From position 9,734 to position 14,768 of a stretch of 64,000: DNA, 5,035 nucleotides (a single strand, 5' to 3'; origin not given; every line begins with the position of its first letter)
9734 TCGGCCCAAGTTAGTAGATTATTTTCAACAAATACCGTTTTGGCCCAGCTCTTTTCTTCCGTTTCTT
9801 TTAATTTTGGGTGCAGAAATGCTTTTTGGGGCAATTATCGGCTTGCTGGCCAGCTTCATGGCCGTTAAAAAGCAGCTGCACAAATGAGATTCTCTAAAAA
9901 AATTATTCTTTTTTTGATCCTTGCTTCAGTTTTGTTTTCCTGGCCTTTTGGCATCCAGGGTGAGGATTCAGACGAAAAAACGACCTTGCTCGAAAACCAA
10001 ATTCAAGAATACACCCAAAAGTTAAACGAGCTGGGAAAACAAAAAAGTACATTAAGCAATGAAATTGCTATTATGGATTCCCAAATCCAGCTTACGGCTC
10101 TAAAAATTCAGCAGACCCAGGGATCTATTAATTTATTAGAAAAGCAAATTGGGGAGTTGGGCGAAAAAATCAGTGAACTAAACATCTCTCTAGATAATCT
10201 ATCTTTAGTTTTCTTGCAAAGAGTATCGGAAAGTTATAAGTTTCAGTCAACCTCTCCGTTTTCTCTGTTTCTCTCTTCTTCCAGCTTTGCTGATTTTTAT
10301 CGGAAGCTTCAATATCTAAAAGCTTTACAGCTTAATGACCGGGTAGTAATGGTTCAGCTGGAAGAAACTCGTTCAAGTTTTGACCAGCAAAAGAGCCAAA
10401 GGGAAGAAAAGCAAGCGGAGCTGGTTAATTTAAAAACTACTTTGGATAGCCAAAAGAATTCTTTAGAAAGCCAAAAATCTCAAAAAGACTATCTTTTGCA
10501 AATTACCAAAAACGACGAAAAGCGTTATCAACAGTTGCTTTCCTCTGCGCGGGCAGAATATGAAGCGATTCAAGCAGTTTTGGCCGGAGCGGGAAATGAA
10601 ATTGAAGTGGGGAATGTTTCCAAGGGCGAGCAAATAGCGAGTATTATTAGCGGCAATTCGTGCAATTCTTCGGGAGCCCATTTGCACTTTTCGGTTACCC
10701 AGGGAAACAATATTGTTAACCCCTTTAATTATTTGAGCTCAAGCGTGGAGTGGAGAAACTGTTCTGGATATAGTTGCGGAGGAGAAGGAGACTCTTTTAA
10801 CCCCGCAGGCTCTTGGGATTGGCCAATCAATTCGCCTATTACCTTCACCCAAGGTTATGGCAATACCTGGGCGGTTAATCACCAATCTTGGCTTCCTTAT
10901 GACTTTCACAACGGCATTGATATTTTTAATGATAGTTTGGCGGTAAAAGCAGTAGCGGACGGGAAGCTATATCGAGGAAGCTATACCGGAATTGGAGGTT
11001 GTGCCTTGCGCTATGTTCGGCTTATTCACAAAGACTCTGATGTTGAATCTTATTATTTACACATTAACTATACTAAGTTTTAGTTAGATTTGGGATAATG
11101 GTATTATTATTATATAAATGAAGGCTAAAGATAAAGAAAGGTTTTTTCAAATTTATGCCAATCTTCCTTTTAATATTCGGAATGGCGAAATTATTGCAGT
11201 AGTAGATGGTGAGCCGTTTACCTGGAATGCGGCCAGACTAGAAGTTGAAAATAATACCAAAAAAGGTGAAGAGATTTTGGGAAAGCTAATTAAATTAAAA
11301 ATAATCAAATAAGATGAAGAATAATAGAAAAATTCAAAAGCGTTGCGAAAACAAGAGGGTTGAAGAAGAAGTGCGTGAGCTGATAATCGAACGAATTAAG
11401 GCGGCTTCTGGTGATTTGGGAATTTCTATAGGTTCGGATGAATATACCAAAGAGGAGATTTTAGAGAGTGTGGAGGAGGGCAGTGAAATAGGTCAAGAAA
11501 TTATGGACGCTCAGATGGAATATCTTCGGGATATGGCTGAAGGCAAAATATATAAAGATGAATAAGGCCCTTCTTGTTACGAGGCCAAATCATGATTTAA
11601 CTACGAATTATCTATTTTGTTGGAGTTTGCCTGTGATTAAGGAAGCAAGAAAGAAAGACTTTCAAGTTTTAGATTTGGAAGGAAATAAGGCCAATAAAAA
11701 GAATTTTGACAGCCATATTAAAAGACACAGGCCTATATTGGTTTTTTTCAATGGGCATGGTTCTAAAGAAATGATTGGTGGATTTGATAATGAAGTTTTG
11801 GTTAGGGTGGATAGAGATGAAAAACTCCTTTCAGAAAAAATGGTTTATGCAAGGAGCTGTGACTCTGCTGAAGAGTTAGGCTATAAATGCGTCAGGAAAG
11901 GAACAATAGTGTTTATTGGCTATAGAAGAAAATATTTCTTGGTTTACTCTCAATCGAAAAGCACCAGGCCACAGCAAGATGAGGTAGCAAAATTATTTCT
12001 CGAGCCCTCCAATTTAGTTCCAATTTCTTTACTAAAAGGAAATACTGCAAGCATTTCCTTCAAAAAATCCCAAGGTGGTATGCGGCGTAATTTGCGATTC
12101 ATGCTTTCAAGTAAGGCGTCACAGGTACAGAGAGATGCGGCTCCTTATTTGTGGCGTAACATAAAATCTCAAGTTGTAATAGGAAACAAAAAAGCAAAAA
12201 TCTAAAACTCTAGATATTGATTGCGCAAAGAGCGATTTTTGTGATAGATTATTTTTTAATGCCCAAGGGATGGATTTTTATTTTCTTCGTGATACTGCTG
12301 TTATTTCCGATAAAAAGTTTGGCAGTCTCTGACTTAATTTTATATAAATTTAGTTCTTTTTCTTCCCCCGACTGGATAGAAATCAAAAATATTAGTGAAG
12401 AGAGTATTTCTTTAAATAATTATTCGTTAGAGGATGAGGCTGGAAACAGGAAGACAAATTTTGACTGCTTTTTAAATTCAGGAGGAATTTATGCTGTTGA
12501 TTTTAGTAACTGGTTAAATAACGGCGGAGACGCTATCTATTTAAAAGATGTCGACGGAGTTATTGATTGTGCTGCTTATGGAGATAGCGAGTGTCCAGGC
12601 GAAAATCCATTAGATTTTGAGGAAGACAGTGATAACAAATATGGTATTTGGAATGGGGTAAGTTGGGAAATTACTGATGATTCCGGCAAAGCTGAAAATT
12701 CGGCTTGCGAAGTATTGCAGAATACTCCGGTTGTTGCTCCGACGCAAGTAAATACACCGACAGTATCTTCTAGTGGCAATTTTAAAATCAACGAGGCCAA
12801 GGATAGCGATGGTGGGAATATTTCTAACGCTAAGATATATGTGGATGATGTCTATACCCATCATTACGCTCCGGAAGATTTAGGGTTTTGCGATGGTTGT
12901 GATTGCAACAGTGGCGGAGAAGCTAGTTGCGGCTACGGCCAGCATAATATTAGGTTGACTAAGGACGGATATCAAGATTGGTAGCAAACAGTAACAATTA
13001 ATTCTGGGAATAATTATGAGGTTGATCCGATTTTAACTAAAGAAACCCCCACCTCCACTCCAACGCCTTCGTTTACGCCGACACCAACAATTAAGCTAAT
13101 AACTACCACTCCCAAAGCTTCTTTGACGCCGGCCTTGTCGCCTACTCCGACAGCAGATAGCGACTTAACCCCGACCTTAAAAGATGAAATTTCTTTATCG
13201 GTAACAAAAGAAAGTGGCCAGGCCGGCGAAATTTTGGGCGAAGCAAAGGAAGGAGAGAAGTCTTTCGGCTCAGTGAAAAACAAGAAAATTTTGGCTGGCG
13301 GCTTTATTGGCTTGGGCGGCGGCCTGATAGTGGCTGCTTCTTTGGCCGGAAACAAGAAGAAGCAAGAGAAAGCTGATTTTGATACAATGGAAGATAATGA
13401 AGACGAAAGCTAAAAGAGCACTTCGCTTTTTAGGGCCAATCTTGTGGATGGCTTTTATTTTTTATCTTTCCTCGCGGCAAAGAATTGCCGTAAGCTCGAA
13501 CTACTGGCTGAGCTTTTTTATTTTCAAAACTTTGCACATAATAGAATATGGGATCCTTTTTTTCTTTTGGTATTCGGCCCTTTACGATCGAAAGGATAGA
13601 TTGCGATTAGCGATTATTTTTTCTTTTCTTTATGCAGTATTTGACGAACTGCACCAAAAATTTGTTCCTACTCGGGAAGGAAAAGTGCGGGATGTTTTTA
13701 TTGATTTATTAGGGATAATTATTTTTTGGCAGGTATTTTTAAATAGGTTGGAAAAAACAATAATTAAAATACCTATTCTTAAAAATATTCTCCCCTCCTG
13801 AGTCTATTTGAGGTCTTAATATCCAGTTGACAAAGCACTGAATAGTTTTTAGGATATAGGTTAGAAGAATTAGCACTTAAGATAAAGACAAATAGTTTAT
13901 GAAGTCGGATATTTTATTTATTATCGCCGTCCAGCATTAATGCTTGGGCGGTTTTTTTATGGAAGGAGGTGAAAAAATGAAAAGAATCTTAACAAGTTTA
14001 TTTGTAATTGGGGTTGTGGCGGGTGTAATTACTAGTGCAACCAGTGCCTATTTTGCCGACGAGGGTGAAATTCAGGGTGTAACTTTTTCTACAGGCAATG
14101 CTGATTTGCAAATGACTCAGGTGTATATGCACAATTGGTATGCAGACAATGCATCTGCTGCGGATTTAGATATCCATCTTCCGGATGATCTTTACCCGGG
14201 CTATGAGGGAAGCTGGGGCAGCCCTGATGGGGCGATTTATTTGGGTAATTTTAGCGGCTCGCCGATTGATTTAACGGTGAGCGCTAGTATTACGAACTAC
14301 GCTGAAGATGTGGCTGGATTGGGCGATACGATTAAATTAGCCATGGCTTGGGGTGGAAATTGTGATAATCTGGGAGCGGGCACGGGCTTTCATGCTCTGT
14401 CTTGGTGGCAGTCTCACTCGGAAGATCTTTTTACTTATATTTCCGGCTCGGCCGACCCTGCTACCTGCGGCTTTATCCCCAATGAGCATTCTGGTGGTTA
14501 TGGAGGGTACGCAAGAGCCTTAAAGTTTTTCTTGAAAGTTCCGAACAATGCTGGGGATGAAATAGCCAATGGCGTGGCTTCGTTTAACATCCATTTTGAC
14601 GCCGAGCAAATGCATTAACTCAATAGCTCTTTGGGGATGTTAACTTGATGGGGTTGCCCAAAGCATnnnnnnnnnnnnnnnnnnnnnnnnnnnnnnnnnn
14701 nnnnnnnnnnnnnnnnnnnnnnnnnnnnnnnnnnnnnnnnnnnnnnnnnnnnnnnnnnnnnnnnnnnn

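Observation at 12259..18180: Putative surface-fibre/matrix module: LTD protein, VanZ, SipW-cognate TasA-like substrate, SipW peptidase fused to a 700-aa LTD ectodomain, and a CAP protein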

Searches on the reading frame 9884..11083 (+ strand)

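Call 3: search_protein_families(library=pfam, proteins=[window:9884-11083:+], max_evalue=0.01)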
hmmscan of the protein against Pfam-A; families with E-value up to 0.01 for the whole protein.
window:9884-11083:+ (399 aa): 6 families
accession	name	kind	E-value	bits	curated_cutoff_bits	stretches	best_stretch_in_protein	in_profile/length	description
PF01551.29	Peptidase_M23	-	1.6e-08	35.1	28.7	1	244-280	62-96/96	Peptidase family M23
PF11932.13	DUF3450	-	0.0016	18.2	32.6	1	23-112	15-104/241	Protein of unknown function (DUF3450)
PF06103.16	DUF948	-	0.0018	18.8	37.2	0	36-100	24-88/89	Bacterial protein of unknown function (DUF948)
PF08614.16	ATG16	-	0.0046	17.6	33.7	1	29-103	72-146/200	Autophagy protein 16 (ATG16)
PF14932.11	HAUS-augmin3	-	0.0048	16.9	29.4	1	30-141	72-183/260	HAUS augmin-like complex subunit 3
PF00038.26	Filament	-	0.0073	16.4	40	0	157-241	196-280/313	Intermediate filament protein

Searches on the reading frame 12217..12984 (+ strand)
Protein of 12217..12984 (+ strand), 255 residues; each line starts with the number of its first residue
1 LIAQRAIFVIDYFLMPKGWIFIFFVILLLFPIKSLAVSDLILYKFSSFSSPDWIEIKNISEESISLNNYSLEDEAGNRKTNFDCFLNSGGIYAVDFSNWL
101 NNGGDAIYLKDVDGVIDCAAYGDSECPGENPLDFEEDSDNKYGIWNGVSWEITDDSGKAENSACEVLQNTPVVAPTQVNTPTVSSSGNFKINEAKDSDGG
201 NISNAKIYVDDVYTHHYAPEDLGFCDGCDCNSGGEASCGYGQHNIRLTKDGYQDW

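Call 3: search_protein_families(library=pfam, proteins=[window:12217-12984:+], max_evalue=0.01)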
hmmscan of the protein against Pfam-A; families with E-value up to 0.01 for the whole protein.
window:12217-12984:+ (255 aa): 1 family
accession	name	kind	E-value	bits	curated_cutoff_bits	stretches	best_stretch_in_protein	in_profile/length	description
PF00932.25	LTD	-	3.2e-07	31.2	34.3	1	49-119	21-105/109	Lamin Tail Domain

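Call 5: search_protein_families(library=ncbifam, proteins=[window:12217-12984:+], max_evalue=1)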
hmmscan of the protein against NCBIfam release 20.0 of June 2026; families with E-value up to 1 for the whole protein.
window:12217-12984:+ (255 aa): 0 families

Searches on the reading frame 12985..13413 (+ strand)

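Call 5: search_protein_families(library=ncbifam, proteins=[window:12985-13413:+], max_evalue=1)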
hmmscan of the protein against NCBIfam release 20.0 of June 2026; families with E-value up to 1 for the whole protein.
window:12985-13413:+ (142 aa): 2 families
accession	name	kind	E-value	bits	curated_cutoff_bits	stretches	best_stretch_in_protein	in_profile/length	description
NF033186.1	internalin_K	exception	0.06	11.8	1100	1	12-56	500-539/604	class 1 internalin InlK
NF052345.1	S_layer_anammox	exception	0.21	8.8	1400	1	19-57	1279-1312/1596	Kustd1514 family S-layer glycoprotein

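Call 7: search_protein_families(library=pfam, proteins=[window:12985-13413:+], max_evalue=10)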
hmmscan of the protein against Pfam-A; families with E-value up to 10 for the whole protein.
window:12985-13413:+ (142 aa): 0 families

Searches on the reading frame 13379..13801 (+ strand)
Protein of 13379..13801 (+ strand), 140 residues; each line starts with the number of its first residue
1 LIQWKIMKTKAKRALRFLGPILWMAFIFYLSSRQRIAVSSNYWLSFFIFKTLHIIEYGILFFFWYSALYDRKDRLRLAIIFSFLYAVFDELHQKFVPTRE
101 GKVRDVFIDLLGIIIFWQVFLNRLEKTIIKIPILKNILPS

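Call 3: search_protein_families(library=pfam, proteins=[window:13379-13801:+], max_evalue=0.01)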
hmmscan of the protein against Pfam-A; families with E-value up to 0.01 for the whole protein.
window:13379-13801:+ (140 aa): 2 families
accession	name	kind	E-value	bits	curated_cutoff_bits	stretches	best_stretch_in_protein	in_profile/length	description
PF04892.17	VanZ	-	3.3e-14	54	30.1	1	21-120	6-122/126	VanZ like family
PF16504.10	SP24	-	0.007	16.8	30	1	18-86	74-141/147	Putative virion membrane protein of plant and insect virus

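Call 5: search_protein_families(library=ncbifam, proteins=[window:13379-13801:+], max_evalue=1)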
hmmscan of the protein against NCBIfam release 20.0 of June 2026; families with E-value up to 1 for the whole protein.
window:13379-13801:+ (140 aa): 1 family
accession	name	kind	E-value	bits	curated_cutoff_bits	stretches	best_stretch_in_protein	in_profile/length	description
NF037970.1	vanZ_1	subfamily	4.3e-21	75.6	20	1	23-112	1-108/109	VanZ family protein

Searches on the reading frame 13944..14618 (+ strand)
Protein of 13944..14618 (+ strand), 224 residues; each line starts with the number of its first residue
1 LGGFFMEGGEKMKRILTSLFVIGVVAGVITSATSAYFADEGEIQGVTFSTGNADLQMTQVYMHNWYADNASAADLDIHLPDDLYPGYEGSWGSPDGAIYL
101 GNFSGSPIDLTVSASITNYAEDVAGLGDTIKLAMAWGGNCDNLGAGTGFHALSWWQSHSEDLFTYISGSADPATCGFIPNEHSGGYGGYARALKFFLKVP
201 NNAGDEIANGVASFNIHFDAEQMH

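Call 3: search_protein_families(library=pfam, proteins=[window:13944-14618:+], max_evalue=0.01)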
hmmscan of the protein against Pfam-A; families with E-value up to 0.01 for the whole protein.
window:13944-14618:+ (224 aa): 0 families

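Call 5: search_protein_families(library=ncbifam, proteins=[window:13944-14618:+], max_evalue=1)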
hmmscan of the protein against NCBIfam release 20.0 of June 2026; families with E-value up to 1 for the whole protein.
window:13944-14618:+ (224 aa): 1 family
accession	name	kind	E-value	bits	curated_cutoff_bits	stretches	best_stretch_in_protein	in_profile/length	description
TIGR04088.1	cognate_SipW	domain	0.0012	18.9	19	1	21-52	3-33/34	SipW-dependent-type signal peptide-containing protein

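Call 7: search_protein_families(library=pfam, proteins=[window:13977-14618:+], max_evalue=10)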
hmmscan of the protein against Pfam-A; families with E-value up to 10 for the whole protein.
window:13977-14618:+ (213 aa): 0 families

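Call 8: search_solved_structures(query=window:13977-14618:+, max_evalue=10)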
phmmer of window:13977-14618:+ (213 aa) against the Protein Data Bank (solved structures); distinct sequences matched with E-value up to 10: 2.
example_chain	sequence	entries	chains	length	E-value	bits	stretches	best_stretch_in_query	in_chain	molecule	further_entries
4wkz_B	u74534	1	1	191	0.044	16.7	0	26-57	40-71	Autonomous cohesin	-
4n2o_A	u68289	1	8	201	0.052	16.5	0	26-57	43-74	Autonomous cohesin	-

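Call 11: find_homologous_proteins(query=window:13977-14618:+, max_evalue=0.001)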
Query window:13977-14618:+ (213 aa): 18 proteins with E <= 0.001 among 354 candidates.
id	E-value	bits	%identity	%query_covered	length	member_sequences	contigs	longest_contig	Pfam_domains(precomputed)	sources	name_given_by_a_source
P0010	1.4e-140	484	100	100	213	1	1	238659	-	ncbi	ncbi:MAG: hypothetical protein ABIB61_01985 [Candidatus Shapirobacteria bacterium]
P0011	3.0e-98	346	72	95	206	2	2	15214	-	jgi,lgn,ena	-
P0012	1.5e-90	321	66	100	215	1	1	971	-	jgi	-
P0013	6.5e-89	315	66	100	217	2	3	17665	-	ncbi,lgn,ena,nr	ncbi:hypothetical protein ISS42_03140 [Candidatus Shapirobacteria bacterium]|nr:hypothetical protein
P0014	2.5e-82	294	63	100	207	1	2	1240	-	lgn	-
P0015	2.0e-81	291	61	96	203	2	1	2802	-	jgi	-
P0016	2.3e-81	291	63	100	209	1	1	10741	-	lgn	-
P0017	4.3e-81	290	65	91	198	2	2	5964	-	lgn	-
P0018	2.1e-80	288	61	100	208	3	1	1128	-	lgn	-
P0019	7.6e-78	279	61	97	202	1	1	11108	-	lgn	-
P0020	4.0e-77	277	60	100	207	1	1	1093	-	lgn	-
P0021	1.5e-73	265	57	100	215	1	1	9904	-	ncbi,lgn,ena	-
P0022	2.0e-73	265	56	100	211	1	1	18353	-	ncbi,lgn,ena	-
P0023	6.0e-72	260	53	100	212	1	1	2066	-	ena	-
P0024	4.0e-66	241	76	67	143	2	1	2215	-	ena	-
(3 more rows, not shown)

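Call 21: predict_structure(alignment_id=A1)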
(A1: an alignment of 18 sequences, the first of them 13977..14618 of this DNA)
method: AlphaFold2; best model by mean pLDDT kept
length: 213 residues; sequences in the alignment: 18
mean_pLDDT: 78.7   pTM: 0.73
mean pLDDT of the five models: 78.7, 77.8, 77.4, 75.0, 65.6
residues with pLDDT >= 90: 77; 70-90: 86; 50-70: 27; < 50: 23
segments of 3 or more residues with pLDDT < 50: 20-39
pLDDT, mean of each block of 10 residues (from residue 1): 55 52 34 33 81 79 84 92 90 83 93 94 89 90 96 82 83 66 94 88 92 82
secondary structure, 60 per line:
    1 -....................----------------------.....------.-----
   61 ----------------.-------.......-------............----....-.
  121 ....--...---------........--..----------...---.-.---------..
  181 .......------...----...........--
elements in order: H2-21 E44-48 E85-91 E99-110 H115-118 E120-124 H141-146 E179-187 E201-211

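Call 25: fold_search(model_id=the predicted structure, library=pdb)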
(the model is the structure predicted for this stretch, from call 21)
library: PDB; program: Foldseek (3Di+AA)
matches with E <= 10: 761; with E <= 0.001: 0
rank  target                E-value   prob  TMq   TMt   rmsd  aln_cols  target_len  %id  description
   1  9hdi_MODEL_1_A        1.3e-02  0.80  0.32  0.38  10.2       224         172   11  N-terminally truncated CanA from Pyrodictium abyssi - K1-CanA (released 2025-08-20)
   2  5iqo_A                1.6e-02  0.92  0.31  0.44   5.7       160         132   11  Crystal structure of the E. coli type 1 pilus subunit FimG (engineered variant with substitutions Q134E and S138E; N-t (released 2016-07-06)
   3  9h8b_A0               1.6e-02  0.92  0.35  0.44  10.0       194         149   11  Ex vivo cannulae fiber structure of Pyrodictium abyssi (released 2024-12-18)
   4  4y2l_B                1.8e-02  0.80  0.31  0.41  12.8       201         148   11  Structure of CFA/I pili major subunit CfaB trimer (released 2016-08-10)
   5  5iqm_A                1.9e-02  0.90  0.30  0.43   6.2       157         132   12  Crystal structure of the E. coli type 1 pilus subunit FimG (engineered variant with substitution Q134E; N-terminal Fim (released 2016-07-06)
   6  4y2l_F                2.0e-02  0.75  0.31  0.40  12.2       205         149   10  Structure of CFA/I pili major subunit CfaB trimer (released 2016-08-10)
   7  8eht_B                2.3e-02  0.66  0.32  0.37  14.0       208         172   12  Cryo-EM reconstruction of the CS20 bacterial adhesion pili (released 2023-03-22)
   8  7ueg_A                3.0e-02  0.91  0.31  0.35   6.0       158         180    7  Cryo-EM of bundling pili from Pyrobaculum calidifontis (released 2022-06-29)
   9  3sqb_B                3.8e-02  0.91  0.36  0.49   8.5       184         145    8  Structure of the major type 1 pilus subunit FimA bound to the FimC chaperone (released 2012-05-30)
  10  7fe5_A                5.3e-02  0.41  0.27  0.29  12.1       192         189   10  AvmM Catalyzes Macrocyclization in Alchivemycin A Biosynthesis (released 2021-09-01)
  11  6e14_G                5.6e-02  0.57  0.29  0.39   9.1       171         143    9  Handover mechanism of the growing pilus by the bacterial outer membrane usher FimD (released 2018-10-17)
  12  8ehs_A                5.9e-02  0.85  0.37  0.49  11.4       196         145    9  Cryo-EM reconstruction of the CS17 bacterial adhesion pili (released 2023-03-22)
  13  9dlo                  5.9e-02  0.41  0.27  0.34  10.7       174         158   11  Crystal structure of the monomeric form of CanA (released 2025-08-27)
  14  3lso_A                5.9e-02  0.23  0.22  0.13  12.1       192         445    9  Crystal structure of Putative membrane anchored protein from Corynebacterium diphtheriae (released 2010-02-23)
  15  4y2l_A                6.3e-02  0.69  0.34  0.44  12.1       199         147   11  Structure of CFA/I pili major subunit CfaB trimer (released 2016-08-10)
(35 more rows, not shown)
